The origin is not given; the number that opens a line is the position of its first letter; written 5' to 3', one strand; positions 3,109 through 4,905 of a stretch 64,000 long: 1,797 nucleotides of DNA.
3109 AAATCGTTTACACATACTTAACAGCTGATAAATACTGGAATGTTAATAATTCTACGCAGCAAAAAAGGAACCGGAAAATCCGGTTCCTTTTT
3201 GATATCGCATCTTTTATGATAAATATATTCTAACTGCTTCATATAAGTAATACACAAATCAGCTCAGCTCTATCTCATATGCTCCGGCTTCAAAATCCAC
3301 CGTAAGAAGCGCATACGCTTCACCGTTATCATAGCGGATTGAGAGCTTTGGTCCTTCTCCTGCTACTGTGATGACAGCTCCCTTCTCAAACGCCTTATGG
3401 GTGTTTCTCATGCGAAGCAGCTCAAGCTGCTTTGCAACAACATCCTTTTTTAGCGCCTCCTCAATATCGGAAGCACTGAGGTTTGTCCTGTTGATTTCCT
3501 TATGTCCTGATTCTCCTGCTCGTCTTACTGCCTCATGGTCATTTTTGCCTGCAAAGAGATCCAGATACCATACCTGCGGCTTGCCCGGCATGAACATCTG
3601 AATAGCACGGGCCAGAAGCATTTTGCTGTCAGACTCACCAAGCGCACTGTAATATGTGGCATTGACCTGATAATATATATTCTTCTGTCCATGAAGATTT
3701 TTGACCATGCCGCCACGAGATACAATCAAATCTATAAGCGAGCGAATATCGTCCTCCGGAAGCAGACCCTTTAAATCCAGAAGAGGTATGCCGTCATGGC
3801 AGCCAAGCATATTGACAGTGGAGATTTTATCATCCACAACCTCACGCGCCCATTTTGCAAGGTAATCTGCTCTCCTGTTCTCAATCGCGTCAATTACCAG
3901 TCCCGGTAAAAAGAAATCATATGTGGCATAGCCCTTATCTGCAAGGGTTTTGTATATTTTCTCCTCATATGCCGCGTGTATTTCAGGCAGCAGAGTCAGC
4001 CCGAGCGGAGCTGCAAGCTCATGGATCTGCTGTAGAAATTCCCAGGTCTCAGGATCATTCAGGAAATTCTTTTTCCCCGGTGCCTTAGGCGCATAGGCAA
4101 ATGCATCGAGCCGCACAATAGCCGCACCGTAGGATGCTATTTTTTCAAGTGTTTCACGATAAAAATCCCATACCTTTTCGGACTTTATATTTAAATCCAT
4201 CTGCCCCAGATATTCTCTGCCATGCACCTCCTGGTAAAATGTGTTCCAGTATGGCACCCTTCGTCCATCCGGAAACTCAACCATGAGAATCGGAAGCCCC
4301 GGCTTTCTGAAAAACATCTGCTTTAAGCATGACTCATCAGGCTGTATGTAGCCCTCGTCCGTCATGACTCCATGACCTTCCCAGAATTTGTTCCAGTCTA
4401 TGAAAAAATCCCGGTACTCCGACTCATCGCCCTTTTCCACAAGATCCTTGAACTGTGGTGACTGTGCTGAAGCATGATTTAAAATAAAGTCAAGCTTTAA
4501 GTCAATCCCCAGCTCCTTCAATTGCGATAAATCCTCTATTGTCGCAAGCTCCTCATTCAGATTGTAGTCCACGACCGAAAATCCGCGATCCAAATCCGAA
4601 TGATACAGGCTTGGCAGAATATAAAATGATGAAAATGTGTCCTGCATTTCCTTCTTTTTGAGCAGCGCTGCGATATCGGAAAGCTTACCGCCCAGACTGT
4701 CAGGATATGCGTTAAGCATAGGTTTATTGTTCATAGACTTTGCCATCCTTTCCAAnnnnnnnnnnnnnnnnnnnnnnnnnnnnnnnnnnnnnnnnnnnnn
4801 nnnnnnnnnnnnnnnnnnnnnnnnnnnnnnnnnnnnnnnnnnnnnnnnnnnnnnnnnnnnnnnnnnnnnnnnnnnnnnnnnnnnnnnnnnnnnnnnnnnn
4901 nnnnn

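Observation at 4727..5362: GH36 alpha-galactosidase carries a C-terminal uridine-kinase/PRK-like P-loop domain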

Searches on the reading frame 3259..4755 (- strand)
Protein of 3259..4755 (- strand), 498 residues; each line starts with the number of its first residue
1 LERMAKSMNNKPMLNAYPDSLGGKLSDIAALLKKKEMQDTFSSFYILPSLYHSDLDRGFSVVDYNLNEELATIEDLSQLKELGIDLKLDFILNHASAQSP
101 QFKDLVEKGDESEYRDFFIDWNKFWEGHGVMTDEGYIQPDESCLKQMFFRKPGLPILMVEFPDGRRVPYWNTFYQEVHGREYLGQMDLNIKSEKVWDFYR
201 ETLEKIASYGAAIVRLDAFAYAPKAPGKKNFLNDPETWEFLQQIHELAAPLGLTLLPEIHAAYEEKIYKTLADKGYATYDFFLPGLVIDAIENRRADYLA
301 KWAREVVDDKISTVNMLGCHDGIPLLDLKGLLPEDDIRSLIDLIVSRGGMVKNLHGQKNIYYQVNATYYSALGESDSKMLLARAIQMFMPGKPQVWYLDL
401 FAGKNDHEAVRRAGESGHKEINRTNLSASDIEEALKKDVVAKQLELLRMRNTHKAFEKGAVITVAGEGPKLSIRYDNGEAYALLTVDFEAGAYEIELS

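Call 5: search_protein_families(library=pfam, proteins=[window:3259-4755:-], max_evalue=1)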
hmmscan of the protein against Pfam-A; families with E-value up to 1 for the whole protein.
window:3259-4755:- (498 aa): 1 family
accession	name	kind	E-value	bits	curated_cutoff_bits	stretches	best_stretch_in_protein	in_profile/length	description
PF00128.31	Alpha-amylase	-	1e-09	38.6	22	1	42-265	34-247/446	Alpha amylase, catalytic domain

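Call 51: search_solved_structures(query=window:3259-4734:-, max_evalue=1e-30, show_alignments=0)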
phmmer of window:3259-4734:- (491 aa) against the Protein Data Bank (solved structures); distinct sequences matched with E-value up to 1e-30: 14.
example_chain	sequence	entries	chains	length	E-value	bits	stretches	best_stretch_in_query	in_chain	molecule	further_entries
6s9u_A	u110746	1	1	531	2.6e-180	603.6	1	3-483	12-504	Putative sucrose phosphorylase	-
7qqj_A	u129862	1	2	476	2.9e-87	296.7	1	2-487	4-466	Sucrose phosphorylase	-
7qqi_A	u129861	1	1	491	1.1e-85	291.5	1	2-489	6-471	Aamy domain-containing protein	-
6s9v_A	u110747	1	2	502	4.7e-76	259.8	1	2-451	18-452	Sucrose 6(F)-phosphate phosphorylase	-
9j1u_F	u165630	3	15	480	3.2e-63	217.5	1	3-485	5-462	Sucrose phosphorylase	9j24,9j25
7xdq_A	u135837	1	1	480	3.9e-63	217.2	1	3-482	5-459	Glucosylglycerol phosphorylase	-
7xdr_A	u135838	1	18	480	7.5e-63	216.2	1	3-482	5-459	Glucosylglycerol phosphorylase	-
7znp_A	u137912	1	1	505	2.7e-58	201.2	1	5-483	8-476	Sucrose phosphorylase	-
1r7a_A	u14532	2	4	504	1.9e-57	198.5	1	1-479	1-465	sucrose phosphorylase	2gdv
2gdu_A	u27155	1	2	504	4.8e-57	197.1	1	1-479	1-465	sucrose phosphorylase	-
5mb2_B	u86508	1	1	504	2e-56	195.1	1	1-479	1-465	Sucrose phosphorylase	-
6fme_B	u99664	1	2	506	2e-56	195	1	1-479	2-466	Sucrose phosphorylase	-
5c8b_B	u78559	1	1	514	2.1e-56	195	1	1-479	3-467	Sucrose phosphorylase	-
5m9x_B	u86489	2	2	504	9.8e-56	192.8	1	1-479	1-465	Sucrose phosphorylase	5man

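Call 52: search_protein_families(library=ncbifam, proteins=[window:3259-4734:-], max_evalue=1e-10)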
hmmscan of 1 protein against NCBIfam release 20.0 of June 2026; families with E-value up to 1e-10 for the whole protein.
window:3259-4734:- (491 aa): 1 family
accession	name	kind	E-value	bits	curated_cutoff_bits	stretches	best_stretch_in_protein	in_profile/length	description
TIGR03852.1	sucrose_gtfA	equivalog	3.8e-103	345.6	334.4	1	3-489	1-468/470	sucrose phosphorylase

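Call 58: find_homologous_proteins(query=window:3259-4734:-, max_evalue=1e-50)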
Query window:3259-4734:- (491 aa): 7995 proteins with E <= 1e-50 among 8000 candidates; the best 120 are listed.
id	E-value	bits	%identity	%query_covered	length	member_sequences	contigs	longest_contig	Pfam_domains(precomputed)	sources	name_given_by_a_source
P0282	0.0e+0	1118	100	100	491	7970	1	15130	PF00128.32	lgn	-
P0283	4.1e-297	1004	88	100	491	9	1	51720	PF00128.32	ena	-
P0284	8.0e-296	1000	91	100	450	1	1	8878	PF00128.32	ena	-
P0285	5.2e-286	967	86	100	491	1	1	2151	PF00128.32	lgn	-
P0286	8.0e-283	957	84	100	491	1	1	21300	PF00128.32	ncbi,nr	ncbi:MAG: sucrose phosphorylase [Lachnobacterium sp.]|nr:sucrose phosphorylase [Lachnobacterium sp.]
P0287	1.4e-279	946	83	100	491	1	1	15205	PF00128.32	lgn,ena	-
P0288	1.5e-279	946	83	100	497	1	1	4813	PF00128.32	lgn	-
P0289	2.1e-279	945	83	100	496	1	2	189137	PF00128.32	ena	-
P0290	2.1e-279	945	83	100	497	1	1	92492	PF00128.32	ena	-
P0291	2.9e-279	945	84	100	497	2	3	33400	PF00128.32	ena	-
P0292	2.9e-279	945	83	100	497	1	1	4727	PF00128.32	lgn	-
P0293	3.1e-279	945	83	100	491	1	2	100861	PF00128.32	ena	-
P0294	8.0e-279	943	83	100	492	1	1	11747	PF00128.32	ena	-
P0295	8.2e-279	943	83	100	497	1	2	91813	PF00128.32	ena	-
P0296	8.4e-279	943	83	100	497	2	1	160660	PF00128.32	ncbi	-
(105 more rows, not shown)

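Call 59: search_solved_structures(query=window:3259-4734:-, max_evalue=1e-150, show_alignments=1)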
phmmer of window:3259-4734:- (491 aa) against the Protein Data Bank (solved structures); distinct sequences matched with E-value up to 1e-150: 1.
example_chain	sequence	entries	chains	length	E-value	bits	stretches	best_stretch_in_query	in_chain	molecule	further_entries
6s9u_A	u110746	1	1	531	2.6e-180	603.6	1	3-483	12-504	Putative sucrose phosphorylase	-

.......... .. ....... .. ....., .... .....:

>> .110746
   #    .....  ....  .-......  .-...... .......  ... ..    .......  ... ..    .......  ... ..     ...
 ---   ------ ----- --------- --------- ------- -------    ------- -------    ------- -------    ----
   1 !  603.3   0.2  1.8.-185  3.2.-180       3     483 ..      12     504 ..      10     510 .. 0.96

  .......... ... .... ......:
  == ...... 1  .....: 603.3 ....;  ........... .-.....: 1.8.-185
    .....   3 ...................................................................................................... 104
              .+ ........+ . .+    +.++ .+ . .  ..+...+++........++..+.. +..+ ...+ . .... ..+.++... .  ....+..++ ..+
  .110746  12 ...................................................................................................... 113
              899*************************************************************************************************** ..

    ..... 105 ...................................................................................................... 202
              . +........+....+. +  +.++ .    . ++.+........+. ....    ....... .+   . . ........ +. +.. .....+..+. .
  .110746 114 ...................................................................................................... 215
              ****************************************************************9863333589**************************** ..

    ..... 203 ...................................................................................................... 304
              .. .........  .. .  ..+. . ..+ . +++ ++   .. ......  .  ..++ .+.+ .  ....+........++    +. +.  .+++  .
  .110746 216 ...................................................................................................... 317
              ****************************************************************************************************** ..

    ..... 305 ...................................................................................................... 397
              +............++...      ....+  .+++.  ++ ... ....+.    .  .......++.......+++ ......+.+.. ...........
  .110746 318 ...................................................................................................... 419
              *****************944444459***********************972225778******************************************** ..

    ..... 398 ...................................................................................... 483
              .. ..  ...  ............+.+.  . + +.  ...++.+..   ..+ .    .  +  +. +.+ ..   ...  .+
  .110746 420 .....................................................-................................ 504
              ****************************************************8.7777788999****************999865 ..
